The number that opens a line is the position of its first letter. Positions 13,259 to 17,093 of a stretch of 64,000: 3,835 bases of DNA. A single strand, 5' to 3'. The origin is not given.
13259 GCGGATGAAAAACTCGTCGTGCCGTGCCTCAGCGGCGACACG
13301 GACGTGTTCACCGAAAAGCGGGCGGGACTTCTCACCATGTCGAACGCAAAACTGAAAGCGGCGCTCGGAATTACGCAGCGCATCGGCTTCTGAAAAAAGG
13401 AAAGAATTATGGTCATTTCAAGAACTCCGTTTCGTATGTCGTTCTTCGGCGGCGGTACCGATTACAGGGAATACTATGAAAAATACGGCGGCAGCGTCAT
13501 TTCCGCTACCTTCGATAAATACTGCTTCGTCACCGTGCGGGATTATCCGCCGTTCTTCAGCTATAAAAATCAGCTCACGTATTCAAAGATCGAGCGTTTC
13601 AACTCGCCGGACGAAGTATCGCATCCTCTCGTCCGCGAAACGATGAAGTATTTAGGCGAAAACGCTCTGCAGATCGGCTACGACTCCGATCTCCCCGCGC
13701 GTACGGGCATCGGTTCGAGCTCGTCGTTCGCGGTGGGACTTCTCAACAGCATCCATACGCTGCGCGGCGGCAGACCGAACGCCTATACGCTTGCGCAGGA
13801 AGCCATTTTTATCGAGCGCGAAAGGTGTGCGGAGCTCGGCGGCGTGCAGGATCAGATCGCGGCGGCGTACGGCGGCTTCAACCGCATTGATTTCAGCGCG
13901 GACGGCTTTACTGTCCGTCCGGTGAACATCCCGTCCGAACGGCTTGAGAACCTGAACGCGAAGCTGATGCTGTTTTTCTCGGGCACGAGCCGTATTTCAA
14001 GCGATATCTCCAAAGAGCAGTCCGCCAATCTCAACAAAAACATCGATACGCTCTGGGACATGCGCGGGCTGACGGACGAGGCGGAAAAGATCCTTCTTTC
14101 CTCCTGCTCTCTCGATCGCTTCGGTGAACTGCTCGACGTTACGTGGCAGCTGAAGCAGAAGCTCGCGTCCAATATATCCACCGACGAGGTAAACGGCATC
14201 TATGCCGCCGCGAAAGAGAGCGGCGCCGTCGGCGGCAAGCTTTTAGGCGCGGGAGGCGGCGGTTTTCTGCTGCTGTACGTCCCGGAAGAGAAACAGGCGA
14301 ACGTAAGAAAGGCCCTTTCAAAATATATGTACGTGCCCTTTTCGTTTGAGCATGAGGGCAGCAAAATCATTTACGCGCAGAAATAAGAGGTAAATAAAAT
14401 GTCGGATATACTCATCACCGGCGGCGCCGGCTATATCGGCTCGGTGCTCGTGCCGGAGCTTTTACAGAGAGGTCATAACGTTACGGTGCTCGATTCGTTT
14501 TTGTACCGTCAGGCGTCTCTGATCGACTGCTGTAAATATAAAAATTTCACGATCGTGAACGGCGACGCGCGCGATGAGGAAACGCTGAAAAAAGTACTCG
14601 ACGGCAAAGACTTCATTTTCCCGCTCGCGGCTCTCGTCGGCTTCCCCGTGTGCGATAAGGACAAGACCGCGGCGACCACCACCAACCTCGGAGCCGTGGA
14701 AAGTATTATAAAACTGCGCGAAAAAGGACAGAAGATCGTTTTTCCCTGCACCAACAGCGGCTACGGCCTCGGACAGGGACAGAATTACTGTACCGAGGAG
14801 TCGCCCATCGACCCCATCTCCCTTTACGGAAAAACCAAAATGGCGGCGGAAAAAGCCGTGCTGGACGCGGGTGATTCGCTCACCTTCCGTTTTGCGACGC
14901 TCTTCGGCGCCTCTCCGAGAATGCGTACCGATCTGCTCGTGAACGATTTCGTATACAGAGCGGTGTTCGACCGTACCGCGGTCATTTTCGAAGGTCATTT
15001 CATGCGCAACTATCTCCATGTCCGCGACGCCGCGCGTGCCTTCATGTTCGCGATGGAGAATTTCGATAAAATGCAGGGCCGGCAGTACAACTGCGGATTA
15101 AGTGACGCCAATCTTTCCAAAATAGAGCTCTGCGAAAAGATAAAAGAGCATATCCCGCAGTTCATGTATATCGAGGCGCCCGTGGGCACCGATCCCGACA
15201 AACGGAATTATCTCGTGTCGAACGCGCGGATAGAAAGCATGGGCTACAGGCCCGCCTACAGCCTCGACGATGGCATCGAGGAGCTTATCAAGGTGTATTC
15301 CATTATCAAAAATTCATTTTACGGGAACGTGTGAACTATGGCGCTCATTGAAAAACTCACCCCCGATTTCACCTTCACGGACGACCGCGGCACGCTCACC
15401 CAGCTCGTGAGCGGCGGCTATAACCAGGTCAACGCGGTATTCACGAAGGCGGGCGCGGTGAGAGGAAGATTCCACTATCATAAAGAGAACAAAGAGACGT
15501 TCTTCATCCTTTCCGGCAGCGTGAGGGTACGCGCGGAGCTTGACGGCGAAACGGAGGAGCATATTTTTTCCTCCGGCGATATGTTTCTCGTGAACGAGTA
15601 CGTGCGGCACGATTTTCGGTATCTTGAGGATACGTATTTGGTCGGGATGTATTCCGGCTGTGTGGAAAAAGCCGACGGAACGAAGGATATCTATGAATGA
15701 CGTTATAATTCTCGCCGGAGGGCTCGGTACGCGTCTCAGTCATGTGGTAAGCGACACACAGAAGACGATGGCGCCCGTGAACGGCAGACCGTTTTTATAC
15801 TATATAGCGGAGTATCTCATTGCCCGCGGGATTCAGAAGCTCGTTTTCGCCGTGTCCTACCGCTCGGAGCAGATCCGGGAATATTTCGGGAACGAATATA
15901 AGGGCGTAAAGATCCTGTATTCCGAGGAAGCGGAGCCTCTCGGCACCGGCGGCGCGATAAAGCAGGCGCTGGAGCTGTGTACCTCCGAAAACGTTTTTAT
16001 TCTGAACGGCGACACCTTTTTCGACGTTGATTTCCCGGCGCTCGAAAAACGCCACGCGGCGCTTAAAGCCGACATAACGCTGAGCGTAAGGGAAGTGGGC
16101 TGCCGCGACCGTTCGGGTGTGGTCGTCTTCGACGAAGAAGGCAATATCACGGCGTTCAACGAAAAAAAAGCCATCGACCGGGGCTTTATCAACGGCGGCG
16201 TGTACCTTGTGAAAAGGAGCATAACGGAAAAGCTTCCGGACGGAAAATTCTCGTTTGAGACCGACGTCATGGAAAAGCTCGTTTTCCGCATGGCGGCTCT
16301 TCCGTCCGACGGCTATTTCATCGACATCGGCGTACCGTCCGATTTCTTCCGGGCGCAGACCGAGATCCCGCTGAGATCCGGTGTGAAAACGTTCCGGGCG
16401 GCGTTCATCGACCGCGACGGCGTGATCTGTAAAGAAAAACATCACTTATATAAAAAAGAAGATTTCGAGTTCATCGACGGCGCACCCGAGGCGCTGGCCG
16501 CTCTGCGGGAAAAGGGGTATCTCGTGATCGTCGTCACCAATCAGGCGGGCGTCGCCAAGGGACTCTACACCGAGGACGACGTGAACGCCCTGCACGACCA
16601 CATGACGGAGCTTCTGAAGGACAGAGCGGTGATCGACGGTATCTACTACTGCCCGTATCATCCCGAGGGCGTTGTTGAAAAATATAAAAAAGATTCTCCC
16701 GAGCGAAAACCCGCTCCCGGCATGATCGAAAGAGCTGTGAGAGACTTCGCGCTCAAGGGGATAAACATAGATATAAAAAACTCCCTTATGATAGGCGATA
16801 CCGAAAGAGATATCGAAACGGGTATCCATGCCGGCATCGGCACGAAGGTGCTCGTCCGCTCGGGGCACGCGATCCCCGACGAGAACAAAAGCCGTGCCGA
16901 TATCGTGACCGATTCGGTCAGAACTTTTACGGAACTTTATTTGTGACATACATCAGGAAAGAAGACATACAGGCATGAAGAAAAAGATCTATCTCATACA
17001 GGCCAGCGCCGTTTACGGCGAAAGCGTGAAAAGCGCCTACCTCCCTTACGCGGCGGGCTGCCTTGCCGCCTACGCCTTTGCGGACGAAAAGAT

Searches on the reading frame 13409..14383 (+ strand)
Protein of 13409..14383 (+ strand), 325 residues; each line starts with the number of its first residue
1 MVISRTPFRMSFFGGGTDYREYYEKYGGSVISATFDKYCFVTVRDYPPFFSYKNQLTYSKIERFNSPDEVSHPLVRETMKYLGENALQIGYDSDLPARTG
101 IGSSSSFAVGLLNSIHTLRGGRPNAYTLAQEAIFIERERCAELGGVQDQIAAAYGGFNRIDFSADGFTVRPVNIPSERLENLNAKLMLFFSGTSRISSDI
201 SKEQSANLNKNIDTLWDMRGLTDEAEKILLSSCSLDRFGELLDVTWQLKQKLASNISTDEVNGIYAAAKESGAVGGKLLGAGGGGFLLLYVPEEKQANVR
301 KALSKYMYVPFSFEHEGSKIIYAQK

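Call 6: search_protein_families(library=ncbifam, proteins=[window:13409-14383:+], max_evalue=0.001)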
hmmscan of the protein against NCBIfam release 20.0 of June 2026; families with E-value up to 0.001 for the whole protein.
window:13409-14383:+ (325 aa): 9 families
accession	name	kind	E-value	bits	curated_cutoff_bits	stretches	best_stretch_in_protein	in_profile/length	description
NF049969.1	GlMnHpPKinHddA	equivalog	3.4e-42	145.1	600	1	2-319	3-334/338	D-glycero-D-manno-heptose 7-phosphate kinase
NF009948.0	PRK13412.1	equivalog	4.8e-20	70.9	721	1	71-296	712-940/974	bifunctional fucokinase/fucose-1-phosphate guanylyltransferase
TIGR00549.1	mevalon_kin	equivalog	2.3e-19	69.9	163.05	1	26-288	15-274/276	mevalonate kinase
NF003036.0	PRK03926.1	equivalog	6e-13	48.5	403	1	76-305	61-281/302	mevalonate kinase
NF003006.0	PRK03817.1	equivalog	5.7e-11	42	443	1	232-315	255-337/352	galactokinase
TIGR00131.1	gal_kin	equivalog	3.1e-07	29.6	226.65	1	232-305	291-364/388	galactokinase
NF001816.0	PRK00555.1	equivalog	7e-07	28.5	509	0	230-305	264-338/363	galactokinase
TIGR01920.1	Shik_kin_archae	equivalog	8.4e-05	22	126.85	1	67-157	49-141/266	shikimate kinase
NF040957.1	Arch_PMK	equivalog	8.9e-05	22.1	500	1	46-290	47-286/316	phosphomevalonate kinase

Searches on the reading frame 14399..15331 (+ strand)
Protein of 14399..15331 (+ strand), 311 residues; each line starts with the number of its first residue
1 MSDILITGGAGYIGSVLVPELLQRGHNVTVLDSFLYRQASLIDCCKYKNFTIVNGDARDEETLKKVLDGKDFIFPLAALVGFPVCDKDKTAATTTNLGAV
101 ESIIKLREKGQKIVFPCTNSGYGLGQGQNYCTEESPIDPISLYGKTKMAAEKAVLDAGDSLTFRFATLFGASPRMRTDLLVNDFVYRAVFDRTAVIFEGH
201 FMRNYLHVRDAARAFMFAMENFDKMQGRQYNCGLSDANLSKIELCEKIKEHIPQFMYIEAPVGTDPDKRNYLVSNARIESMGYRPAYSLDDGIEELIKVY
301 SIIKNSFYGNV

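Call 6: search_protein_families(library=ncbifam, proteins=[window:14399-15331:+], max_evalue=0.001)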
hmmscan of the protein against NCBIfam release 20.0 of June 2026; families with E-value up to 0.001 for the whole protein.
window:14399-15331:+ (311 aa): 27 families (the best 25 are shown)
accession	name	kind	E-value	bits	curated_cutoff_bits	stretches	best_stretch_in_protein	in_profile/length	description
TIGR01179.1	galE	equivalog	5.4e-27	94.5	262.3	2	4-164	2-167/332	UDP-glucose 4-epimerase GalE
TIGR01181.1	dTDP_gluc_dehyt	equivalog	3.6e-23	82.2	365.1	1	4-301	2-312/321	dTDP-glucose 4,6-dehydratase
TIGR04180.1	EDH_00030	hypoth_equivalog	6e-19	68.2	475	1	4-256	1-260/297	NAD-dependent 4,6-dehydratase LegB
TIGR02197.1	heptose_epim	equivalog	6.6e-15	55.1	274.6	1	4-300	1-313/316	ADP-glyceromanno-heptose 6-epimerase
TIGR03466.1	HpnA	hypoth_equivalog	5.3e-14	51.8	367.65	1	4-157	3-155/327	hopanoid-associated sugar epimerase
NF007956.0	PRK10675.1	subfamily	3.2e-13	49.5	394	1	4-156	3-162/338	UDP-glucose 4-epimerase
NF042422.1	oxyalk_red_OleD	equivalog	4.2e-12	46.1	580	1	4-222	3-218/329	2-alkyl-3-oxoalkanoate reductase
TIGR01214.1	rmlD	equivalog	1.4e-11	44.1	224.05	1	4-173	2-155/285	dTDP-4-dehydrorhamnose reductase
NF043036.1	ErythonDh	equivalog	1.8e-11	43.9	325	1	4-155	3-161/321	D-erythronate dehydrogenase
TIGR03589.1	PseB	equivalog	2.6e-10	39.8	407.75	1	3-157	6-149/324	UDP-N-acetylglucosamine 4,6-dehydratase (inverting)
NF042423.1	oxyalk_red_Shew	equivalog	2.3e-09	36.8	580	1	2-160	9-162/331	2-alkyl-3-oxoalkanoate reductase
NF008872.0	PRK11908.1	equivalog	3.6e-09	36.1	294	1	2-255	2-274/349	bifunctional UDP-4-keto-pentose/UDP-xylose synthase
NF052578.1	StrlDmthSdmBMthl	equivalog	3.3e-08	33.6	600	1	4-155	3-152/328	sterol demethylase protein SdmB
NF041015.1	UDPsulfquin_syn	equivalog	3.6e-08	32.8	575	0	4-60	3-58/384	UDP-sulfoquinovose synthase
NF047922.1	GDPFucSynFcl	equivalog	6e-08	32.5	500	1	197-300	201-301/308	GDP-L-fucose synthase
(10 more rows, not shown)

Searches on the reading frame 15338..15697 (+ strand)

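Call 6: search_protein_families(library=ncbifam, proteins=[window:15338-15697:+], max_evalue=0.001)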
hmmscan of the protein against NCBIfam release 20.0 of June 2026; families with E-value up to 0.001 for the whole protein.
window:15338-15697:+ (120 aa): 2 families
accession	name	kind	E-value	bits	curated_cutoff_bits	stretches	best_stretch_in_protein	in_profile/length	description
NF009763.0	PRK13264.1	equivalog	1.9e-05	24.7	220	1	42-97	45-101/178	3-hydroxyanthranilate 3,4-dioxygenase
TIGR03037.1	anthran_nbaC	equivalog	5e-05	23.3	145.95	1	38-100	34-97/159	3-hydroxyanthranilate 3,4-dioxygenase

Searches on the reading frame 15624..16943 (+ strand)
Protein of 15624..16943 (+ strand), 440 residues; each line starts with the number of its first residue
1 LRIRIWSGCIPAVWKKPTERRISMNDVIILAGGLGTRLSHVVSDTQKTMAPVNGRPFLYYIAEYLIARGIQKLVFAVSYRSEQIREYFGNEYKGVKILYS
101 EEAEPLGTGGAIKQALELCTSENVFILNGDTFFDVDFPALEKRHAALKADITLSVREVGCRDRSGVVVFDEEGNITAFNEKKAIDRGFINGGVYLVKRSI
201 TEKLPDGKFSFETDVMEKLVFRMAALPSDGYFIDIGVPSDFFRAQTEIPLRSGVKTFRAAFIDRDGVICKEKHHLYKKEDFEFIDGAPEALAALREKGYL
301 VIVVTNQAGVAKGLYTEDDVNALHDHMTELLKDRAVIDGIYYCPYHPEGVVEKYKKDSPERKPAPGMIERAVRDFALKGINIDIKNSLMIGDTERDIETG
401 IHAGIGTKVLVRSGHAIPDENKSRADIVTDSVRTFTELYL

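Call 6: search_protein_families(library=ncbifam, proteins=[window:15624-16943:+], max_evalue=0.001)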
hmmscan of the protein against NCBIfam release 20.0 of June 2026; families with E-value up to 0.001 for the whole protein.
window:15624-16943:+ (440 aa): 51 families (the best 25 are shown)
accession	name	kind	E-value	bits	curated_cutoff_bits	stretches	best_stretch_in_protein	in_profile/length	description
NF049965.1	GlMnHpPGnyltfHddC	equivalog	3.1e-65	219.9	300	1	26-242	2-215/221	D-glycero-D-manno-heptose 1-phosphate guanosyltransferase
NF006506.0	PRK08942.1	equivalog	2.8e-44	150.8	178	1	258-437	4-175/182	D-glycero-beta-D-manno-heptose 1,7-bisphosphate 7-phosphatase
TIGR00213.1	GmhB_yaeD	subfamily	6.8e-44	149.6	149.6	1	258-432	2-171/176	D-glycero-beta-D-manno-heptose 1,7-bisphosphate 7-phosphatase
NF052502.1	man1P_GTase_Rv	exception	1.8e-43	148.8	440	1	26-247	2-229/352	mannose-1-phosphate guanylyltransferase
TIGR03992.1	Arch_glmU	subfamily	5.3e-33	114.4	292.1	1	27-247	3-226/393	bifunctional sugar-1-phosphate nucleotidylyltransferase/acetyltransferase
NF050049.1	HBPPhtaseGmhB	domain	1e-32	113.3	250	1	258-417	4-150/171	D-glycero-alpha-D-manno-heptose-1,7-bisphosphate 7-phosphatase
TIGR01656.1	Histidinol-ppas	subfamily_domain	1e-30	106.6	84.15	1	259-411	2-146/149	histidinol-phosphate phosphatase domain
NF041313.1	UDPGP_AglF_Halo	equivalog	5.8e-28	97.9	400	1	27-245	3-231/234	UTP--glucose-1-phosphate uridylyltransferase AglF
TIGR01662.1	HAD-SF-IIIA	subfamily_domain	2.2e-26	92.6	44.6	1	258-411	1-138/141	HAD-IIIA family hydrolase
TIGR02623.1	G1P_cyt_trans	equivalog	4.9e-21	75.3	300.25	2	27-91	3-67/255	glucose-1-phosphate cytidylyltransferase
NF045761.1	NAMPUrTaseMurU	equivalog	1.9e-20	73.7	250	1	28-148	4-125/226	N-acetylmuramate alpha-1-phosphate uridylyltransferase MurU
NF045697.1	MurNAcPUrMurU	equivalog_domain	4.6e-20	72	370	1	28-239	1-219/229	N-acetylmuramate alpha-1-phosphate uridylyltransferase MurU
TIGR01208.1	rmlA_long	equivalog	7.1e-19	67.9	320.25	1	28-247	3-233/353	glucose-1-phosphate thymidylyltransferase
TIGR01173.1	glmU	equivalog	2.1e-16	59.8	366.85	1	26-199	2-175/452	bifunctional UDP-N-acetylglucosamine diphosphorylase/glucosamine-1-phosphate N-acetyltransferase GlmU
NF010939.0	PRK14359.1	equivalog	1.1e-15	57.2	592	1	25-203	3-177/430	bifunctional UDP-N-acetylglucosamine diphosphorylase/glucosamine-1-phosphate N-acetyltransferase GlmU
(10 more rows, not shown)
